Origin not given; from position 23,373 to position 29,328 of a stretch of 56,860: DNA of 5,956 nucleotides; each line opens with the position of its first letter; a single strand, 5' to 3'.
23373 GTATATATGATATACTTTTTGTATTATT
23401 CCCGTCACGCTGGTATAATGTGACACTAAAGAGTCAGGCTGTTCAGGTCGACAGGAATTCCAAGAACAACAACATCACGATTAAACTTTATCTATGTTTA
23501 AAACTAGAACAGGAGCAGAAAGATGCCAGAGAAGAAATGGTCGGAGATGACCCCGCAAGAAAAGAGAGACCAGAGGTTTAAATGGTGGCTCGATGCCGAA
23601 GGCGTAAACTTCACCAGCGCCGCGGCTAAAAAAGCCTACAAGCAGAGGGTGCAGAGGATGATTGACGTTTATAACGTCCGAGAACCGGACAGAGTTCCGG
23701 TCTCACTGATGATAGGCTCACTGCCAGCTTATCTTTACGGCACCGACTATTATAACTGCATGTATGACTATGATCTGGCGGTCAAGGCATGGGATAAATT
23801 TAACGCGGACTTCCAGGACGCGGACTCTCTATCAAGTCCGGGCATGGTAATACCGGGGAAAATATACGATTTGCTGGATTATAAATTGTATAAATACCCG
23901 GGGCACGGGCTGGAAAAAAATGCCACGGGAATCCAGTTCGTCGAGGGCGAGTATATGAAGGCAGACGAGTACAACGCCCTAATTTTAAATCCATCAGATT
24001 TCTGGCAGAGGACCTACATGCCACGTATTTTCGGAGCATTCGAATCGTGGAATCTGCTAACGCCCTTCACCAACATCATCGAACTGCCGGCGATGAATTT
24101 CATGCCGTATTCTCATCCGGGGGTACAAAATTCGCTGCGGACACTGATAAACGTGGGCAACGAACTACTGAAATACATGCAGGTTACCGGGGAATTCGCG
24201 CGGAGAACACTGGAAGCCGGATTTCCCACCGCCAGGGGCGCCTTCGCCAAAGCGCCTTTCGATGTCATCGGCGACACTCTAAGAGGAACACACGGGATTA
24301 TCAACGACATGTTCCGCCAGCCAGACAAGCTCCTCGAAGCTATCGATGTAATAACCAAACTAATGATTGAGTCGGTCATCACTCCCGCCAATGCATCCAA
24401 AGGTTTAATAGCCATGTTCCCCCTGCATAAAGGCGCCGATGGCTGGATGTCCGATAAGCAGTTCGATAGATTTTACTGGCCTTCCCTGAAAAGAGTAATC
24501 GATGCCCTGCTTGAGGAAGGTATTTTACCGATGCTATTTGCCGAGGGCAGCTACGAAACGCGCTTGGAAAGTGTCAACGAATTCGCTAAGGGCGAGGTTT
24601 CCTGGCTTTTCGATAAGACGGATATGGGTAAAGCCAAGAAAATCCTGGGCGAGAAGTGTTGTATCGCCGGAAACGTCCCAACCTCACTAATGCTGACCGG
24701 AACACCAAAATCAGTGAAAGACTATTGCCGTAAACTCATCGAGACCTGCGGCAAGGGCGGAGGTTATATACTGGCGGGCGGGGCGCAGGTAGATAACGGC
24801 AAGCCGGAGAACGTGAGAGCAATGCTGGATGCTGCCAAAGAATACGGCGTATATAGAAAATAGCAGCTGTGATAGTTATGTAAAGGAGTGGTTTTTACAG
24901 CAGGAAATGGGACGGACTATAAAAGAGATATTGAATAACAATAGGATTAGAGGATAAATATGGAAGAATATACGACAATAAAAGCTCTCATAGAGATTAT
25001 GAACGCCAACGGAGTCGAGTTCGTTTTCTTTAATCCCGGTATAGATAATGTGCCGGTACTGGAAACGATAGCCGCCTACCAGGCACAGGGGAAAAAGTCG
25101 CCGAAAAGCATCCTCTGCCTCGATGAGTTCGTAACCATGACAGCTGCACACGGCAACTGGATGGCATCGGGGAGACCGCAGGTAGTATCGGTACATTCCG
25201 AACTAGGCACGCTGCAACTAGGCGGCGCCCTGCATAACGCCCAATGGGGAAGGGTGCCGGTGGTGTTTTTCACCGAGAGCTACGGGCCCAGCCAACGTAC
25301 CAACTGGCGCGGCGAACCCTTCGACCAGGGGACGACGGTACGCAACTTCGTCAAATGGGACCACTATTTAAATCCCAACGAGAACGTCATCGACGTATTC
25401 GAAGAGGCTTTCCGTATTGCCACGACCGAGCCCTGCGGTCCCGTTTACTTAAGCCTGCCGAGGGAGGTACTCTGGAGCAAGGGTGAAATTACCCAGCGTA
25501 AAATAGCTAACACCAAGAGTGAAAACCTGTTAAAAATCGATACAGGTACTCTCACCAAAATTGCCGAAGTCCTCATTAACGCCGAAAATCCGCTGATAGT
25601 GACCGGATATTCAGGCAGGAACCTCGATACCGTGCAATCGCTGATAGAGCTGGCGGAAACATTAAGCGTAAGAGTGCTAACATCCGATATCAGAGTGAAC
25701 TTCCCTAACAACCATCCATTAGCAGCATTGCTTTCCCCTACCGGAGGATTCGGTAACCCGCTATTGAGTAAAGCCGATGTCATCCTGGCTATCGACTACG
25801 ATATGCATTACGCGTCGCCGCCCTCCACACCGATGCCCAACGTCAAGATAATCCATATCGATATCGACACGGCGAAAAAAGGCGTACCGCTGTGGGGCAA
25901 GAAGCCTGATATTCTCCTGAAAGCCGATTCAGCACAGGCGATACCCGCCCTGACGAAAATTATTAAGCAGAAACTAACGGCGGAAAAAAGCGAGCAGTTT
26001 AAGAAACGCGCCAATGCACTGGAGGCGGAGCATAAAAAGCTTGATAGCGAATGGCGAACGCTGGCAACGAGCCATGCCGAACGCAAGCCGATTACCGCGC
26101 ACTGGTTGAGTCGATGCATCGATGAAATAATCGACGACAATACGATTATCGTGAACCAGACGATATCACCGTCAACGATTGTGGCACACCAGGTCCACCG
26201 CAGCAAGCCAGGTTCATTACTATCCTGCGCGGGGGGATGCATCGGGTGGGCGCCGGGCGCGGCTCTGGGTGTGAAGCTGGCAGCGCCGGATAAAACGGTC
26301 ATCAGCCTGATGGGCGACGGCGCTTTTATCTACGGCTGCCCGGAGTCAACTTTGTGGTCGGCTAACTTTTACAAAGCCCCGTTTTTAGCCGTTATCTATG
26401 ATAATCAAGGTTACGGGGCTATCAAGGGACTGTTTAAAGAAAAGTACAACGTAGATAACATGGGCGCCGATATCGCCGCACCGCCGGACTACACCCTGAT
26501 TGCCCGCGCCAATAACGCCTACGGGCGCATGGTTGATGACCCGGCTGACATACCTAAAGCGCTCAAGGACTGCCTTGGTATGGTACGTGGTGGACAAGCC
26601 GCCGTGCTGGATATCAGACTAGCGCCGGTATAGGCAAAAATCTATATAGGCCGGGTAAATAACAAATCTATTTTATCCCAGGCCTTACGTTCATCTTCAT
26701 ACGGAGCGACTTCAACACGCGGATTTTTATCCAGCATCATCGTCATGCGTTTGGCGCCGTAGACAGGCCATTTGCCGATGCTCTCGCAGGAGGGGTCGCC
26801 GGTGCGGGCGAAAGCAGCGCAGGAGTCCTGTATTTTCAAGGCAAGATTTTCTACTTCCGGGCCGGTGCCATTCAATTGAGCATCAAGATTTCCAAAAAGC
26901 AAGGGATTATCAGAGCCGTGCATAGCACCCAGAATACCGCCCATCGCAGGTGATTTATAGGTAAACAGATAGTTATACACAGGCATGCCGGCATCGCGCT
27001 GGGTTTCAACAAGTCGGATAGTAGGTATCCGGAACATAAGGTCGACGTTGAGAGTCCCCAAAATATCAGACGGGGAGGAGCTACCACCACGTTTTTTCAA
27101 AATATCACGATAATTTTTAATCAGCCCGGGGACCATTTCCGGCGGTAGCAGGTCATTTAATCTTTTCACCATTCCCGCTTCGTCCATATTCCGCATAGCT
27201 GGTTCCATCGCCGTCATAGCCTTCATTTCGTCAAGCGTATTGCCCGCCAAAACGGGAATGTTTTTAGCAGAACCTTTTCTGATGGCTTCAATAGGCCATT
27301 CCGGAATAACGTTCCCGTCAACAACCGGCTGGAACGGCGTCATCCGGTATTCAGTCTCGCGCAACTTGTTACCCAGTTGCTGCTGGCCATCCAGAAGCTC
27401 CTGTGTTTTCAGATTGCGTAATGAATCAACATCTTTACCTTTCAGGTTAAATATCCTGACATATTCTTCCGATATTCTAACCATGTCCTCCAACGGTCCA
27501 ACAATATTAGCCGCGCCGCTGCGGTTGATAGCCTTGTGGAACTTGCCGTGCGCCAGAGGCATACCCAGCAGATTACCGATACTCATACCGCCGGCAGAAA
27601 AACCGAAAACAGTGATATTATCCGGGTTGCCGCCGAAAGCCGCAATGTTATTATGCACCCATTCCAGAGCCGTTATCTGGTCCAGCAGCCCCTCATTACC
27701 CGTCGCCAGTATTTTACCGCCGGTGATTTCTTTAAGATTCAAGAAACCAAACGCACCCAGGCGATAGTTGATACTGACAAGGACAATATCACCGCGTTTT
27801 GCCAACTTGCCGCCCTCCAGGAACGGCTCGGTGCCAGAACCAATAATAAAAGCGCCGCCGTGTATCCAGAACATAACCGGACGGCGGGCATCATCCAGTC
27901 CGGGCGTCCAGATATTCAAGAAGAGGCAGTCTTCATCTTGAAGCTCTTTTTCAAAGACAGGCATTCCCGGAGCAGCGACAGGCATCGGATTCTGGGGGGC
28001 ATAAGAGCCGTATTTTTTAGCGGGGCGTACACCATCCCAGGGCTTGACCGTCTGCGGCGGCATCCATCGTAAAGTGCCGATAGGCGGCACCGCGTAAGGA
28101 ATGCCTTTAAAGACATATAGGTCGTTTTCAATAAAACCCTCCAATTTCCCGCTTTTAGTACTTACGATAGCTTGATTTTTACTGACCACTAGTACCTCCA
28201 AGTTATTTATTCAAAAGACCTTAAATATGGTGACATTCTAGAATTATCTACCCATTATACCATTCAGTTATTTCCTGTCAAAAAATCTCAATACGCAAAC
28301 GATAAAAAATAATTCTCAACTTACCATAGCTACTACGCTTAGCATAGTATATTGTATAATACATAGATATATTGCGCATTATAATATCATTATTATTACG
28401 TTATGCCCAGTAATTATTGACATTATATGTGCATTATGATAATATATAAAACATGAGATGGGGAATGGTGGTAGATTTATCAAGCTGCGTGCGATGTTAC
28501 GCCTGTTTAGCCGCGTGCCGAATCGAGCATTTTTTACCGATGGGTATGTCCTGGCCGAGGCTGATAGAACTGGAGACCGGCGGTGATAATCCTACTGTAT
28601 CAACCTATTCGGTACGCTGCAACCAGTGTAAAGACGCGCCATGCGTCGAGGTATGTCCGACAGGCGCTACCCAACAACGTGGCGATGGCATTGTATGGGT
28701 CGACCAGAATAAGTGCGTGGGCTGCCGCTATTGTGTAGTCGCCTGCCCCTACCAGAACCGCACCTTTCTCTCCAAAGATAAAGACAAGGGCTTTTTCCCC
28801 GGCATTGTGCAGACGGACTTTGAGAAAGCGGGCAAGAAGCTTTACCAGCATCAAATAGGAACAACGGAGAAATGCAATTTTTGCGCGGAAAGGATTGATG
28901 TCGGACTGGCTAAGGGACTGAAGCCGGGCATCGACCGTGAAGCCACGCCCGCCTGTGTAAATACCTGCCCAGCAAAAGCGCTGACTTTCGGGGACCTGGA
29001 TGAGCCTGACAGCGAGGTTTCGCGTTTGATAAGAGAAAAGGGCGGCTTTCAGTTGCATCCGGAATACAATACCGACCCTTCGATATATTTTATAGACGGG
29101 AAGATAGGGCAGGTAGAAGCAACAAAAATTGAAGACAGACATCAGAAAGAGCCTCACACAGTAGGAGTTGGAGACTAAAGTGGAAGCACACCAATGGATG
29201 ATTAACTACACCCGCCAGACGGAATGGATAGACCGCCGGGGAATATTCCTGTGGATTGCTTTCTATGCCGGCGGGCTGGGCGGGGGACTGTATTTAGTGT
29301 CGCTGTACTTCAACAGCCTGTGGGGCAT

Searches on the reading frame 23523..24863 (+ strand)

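Call 30: search_protein_families(library=pfam, proteins=[window:23523-24863:+])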
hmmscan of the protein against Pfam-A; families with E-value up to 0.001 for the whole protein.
window:23523-24863:+ (446 aa): 1 family
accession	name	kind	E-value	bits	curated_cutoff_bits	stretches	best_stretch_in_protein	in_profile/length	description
PF01208.23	URO-D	-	2.3e-26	93.1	23.9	1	217-441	117-346/346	Uroporphyrinogen decarboxylase (URO-D)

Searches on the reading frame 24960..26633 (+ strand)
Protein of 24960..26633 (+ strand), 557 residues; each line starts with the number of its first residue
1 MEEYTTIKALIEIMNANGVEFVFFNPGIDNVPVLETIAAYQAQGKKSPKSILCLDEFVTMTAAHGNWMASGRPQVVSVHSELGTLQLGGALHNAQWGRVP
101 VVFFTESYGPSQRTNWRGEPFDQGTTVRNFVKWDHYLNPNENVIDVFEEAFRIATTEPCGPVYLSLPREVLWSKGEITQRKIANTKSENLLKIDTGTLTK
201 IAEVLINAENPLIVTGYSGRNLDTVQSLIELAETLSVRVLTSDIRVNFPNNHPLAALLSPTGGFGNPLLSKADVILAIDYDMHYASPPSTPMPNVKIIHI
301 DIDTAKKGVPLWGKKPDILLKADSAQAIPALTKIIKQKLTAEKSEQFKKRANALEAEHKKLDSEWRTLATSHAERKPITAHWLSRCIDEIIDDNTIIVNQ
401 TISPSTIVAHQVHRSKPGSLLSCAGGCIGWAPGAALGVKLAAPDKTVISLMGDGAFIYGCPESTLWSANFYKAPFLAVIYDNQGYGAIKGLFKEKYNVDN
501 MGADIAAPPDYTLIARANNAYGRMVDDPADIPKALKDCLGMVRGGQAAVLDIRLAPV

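Call 30: search_protein_families(library=pfam, proteins=[window:24960-26633:+])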
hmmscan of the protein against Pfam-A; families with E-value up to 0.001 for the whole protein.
window:24960-26633:+ (557 aa): 4 families
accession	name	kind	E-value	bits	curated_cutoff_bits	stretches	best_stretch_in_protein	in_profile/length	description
PF02775.26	TPP_enzyme_C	-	2.2e-24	86.4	21.9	1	407-551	7-150/151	Thiamine pyrophosphate enzyme, C-terminal TPP binding domain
PF02776.23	TPP_enzyme_N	-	1.6e-16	60.6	26.8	1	7-110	4-102/119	Thiamine pyrophosphate enzyme, N-terminal TPP binding domain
PF00205.28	TPP_enzyme_M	-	2.4e-12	47.1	30.4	1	199-308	2-117/137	Thiamine pyrophosphate enzyme, central domain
PF01297.22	ZnuA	-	0.00016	21.7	29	0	331-381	111-166/263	Zinc-uptake complex component A periplasmic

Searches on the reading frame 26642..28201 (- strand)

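Call 30: search_protein_families(library=pfam, proteins=[window:26642-28201:-])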
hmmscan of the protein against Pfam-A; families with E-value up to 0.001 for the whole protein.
window:26642-28201:- (519 aa): 3 families
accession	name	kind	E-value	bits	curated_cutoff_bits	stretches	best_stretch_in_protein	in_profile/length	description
PF00135.34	COesterase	-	1.2e-107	361.4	27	1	10-504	2-511/515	Carboxylesterase family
PF20434.5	BD-FAE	-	2.9e-09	37.2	26.8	1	95-217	1-111/215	BD-FAE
PF07859.19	Abhydrolase_3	-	4.8e-09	36.7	25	0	174-206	51-83/210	alpha/beta hydrolase fold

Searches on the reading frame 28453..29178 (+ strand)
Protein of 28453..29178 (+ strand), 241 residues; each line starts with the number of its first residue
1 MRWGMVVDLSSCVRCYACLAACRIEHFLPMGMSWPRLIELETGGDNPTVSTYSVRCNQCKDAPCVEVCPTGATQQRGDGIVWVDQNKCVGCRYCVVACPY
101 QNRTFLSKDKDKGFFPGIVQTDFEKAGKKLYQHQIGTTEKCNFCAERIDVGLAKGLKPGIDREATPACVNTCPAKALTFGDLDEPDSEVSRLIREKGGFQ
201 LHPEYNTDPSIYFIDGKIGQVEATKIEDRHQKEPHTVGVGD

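Call 31: search_protein_families(library=pfam, proteins=[window:28453-29178:+])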
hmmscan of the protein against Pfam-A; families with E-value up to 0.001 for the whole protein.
window:28453-29178:+ (241 aa): 13 families
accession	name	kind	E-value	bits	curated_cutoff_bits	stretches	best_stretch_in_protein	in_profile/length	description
PF12838.12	Fer4_7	-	2.6e-15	57.1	27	2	87-145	1-42/52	4Fe-4S dicluster domain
PF13247.11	Fer4_11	-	1.2e-13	51.6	26.2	1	53-103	7-59/100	4Fe-4S dicluster domain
PF12837.12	Fer4_6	-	1.4e-11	44.2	25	1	83-101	4-22/24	4Fe-4S binding domain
PF13237.11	Fer4_10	-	1.7e-10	41.1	25.5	2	55-99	8-53/53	4Fe-4S dicluster domain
PF12797.12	Fer4_2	-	2.6e-10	40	24.5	2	80-100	2-22/22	4Fe-4S binding domain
PF00037.32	Fer4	-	5.2e-10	39.2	21.1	1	82-100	2-20/24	4Fe-4S binding domain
PF13187.11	Fer4_9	-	6.2e-09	36.2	27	1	55-101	1-50/52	4Fe-4S dicluster domain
PF13183.11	Fer4_8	-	4e-08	34.1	27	0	9-71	2-67/68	4Fe-4S dicluster domain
PF25160.1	LdpA_Fe-S-bd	-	2.4e-06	27.6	27.6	1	61-102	6-42/49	LdpA Fe-S cluster-binding domain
PF13484.11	Fer4_16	-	3.8e-05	24.8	30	0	55-76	1-20/66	4Fe-4S double cluster binding domain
PF14697.11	Fer4_21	-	0.00013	22.4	35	0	83-103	3-23/59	4Fe-4S dicluster domain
PF12798.12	Fer4_3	-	0.00045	21.3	27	0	88-100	1-13/15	4Fe-4S binding domain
PF12800.12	Fer4_4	-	0.00073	20.1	24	0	86-101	2-17/17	4Fe-4S binding domain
